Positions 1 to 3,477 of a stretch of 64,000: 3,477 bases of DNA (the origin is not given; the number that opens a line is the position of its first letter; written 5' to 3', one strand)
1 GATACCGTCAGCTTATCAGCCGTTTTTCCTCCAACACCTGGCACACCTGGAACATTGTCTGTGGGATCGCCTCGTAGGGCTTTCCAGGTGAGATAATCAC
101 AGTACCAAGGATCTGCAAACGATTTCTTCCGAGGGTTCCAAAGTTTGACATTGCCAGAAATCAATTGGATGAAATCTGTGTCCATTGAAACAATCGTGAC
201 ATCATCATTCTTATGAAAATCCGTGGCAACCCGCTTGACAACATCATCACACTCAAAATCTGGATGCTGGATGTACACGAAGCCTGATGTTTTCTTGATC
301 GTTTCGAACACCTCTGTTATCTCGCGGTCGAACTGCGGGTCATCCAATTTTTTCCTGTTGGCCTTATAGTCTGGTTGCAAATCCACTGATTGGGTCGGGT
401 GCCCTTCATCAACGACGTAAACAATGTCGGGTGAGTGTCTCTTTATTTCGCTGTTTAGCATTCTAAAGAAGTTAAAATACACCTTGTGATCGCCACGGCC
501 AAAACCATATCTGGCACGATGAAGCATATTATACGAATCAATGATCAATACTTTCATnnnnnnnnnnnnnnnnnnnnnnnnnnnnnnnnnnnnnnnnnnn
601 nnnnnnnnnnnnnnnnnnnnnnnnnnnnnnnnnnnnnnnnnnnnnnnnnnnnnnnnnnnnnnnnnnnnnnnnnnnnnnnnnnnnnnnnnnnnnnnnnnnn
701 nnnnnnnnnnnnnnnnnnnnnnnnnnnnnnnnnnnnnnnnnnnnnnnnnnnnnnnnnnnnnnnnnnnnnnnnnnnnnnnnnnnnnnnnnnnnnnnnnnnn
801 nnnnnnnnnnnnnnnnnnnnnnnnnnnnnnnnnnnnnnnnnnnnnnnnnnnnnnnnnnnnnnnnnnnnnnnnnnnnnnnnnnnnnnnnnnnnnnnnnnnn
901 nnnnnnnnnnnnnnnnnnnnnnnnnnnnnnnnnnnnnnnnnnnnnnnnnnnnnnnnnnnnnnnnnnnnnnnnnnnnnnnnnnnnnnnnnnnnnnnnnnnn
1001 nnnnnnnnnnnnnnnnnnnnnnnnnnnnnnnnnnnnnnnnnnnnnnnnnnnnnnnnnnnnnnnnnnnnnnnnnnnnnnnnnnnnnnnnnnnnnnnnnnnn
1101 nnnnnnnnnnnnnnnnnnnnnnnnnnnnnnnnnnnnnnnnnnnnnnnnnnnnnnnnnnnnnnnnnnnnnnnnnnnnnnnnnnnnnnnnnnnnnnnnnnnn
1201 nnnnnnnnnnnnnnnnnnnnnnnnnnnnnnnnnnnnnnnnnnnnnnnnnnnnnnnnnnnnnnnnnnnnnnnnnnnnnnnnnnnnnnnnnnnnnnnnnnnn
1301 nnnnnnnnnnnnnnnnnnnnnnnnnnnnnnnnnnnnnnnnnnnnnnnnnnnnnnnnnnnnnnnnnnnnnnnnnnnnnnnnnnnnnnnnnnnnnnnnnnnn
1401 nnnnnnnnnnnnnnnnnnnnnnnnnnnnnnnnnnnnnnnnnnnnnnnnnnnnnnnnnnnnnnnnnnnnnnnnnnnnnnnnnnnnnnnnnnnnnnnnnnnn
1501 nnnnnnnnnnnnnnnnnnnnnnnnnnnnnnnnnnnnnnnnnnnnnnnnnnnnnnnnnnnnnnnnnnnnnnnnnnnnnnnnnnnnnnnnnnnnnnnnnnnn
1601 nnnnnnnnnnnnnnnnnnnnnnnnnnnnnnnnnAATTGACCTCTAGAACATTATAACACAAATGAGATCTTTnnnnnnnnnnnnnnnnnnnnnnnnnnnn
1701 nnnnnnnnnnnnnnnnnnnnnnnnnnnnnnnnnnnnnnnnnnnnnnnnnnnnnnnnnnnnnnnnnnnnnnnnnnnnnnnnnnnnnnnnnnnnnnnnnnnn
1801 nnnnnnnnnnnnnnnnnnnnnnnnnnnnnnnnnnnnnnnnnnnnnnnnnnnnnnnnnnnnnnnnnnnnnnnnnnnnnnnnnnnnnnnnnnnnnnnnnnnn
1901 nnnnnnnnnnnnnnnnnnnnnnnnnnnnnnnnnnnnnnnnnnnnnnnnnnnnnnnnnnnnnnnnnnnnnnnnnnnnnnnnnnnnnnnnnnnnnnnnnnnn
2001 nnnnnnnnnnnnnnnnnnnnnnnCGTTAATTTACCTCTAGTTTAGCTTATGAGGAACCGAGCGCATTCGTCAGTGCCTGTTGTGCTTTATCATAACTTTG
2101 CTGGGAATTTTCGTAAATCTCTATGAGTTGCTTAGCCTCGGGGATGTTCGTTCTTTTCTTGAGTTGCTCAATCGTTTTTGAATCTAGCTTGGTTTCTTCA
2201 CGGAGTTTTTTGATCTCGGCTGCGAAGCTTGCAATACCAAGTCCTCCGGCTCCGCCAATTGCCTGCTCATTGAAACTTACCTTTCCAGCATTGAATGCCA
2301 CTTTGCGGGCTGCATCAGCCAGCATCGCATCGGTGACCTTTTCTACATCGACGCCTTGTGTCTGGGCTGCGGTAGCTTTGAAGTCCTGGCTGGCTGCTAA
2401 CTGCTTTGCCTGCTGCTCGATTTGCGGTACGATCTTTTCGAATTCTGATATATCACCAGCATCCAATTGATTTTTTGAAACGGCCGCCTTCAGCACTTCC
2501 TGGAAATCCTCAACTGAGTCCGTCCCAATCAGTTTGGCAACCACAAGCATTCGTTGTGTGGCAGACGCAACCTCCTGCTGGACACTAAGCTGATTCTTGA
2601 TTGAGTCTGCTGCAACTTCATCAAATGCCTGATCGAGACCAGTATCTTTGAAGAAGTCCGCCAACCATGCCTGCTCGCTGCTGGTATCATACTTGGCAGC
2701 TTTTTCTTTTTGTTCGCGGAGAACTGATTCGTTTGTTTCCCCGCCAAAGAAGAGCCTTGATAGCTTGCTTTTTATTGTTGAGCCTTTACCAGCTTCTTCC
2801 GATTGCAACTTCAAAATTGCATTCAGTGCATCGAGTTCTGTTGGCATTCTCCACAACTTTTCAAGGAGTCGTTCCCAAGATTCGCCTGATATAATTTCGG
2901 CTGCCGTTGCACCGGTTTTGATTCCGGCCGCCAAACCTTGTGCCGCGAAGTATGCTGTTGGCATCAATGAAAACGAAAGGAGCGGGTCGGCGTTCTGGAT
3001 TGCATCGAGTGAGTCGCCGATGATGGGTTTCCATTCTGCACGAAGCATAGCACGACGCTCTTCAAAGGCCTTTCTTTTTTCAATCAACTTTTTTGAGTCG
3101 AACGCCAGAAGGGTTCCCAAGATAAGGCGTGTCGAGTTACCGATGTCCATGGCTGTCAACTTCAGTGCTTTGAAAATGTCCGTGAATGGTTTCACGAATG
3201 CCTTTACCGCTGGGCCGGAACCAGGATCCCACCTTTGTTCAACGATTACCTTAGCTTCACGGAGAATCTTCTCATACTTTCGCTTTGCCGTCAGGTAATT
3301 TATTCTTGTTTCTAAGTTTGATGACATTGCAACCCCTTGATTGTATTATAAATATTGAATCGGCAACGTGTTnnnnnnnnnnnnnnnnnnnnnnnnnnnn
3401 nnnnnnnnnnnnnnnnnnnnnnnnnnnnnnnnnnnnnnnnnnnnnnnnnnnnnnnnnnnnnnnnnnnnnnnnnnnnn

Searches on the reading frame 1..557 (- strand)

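Call 41: search_protein_families(library=pfam, proteins=[window:1-557:-], max_evalue=0.01)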
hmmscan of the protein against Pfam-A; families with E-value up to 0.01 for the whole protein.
window:1-557:- (185 aa): 2 families
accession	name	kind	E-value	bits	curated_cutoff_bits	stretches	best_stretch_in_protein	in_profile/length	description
PF02739.22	5_3_exonuc_N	-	5.8e-23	81.8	34.3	1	2-144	1-149/164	5'-3' exonuclease, N-terminal resolvase-like domain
PF01367.25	5_3_exonuc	-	1.4e-08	35.5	40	1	156-183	7-34/97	5'-3' exonuclease, C-terminal SAM fold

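Call 93: search_protein_families(library=ncbifam, proteins=[window:1-557:-], max_evalue=0.01)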
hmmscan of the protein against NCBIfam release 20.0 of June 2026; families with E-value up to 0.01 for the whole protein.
window:1-557:- (185 aa): 6 families
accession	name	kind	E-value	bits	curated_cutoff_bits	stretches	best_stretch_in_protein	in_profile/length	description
NF004397.1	PRK05755.1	equivalog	1.2e-29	103.4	720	1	2-183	2-201/889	DNA polymerase I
TIGR00593.1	pola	equivalog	3.5e-26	91.9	600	1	4-183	2-201/890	DNA polymerase I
NF011547.0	PRK14976.1-4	equivalog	3e-19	69.4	305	1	24-183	39-208/291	5'-3' exonuclease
NF011545.0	PRK14976.1-2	equivalog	1.9e-17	63.5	434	1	3-180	9-202/287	5'-3' exonuclease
NF007017.0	PRK09482.1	equivalog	2e-15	57.1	261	1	2-183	4-198/257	flap endonuclease Xni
NF011546.0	PRK14976.1-3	equivalog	9.9e-14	51.3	347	1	29-183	42-210/297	5'-3' exonuclease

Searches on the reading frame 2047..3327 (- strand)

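Call 41: search_protein_families(library=pfam, proteins=[window:2047-3327:-], max_evalue=0.01)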
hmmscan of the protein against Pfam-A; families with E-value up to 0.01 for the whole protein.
window:2047-3327:- (426 aa): 1 family
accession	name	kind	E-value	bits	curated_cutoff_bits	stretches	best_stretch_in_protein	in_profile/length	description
PF10477.14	EIF4E-T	-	0.0027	17.1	28.5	1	165-373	347-503/663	Nucleocytoplasmic shuttling protein for mRNA cap-binding EIF4E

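Call 71: search_protein_families(library=phrogs, proteins=[window:2047-3327:-], max_evalue=0.01)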
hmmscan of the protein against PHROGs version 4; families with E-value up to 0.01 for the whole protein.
window:2047-3327:- (426 aa): 0 families
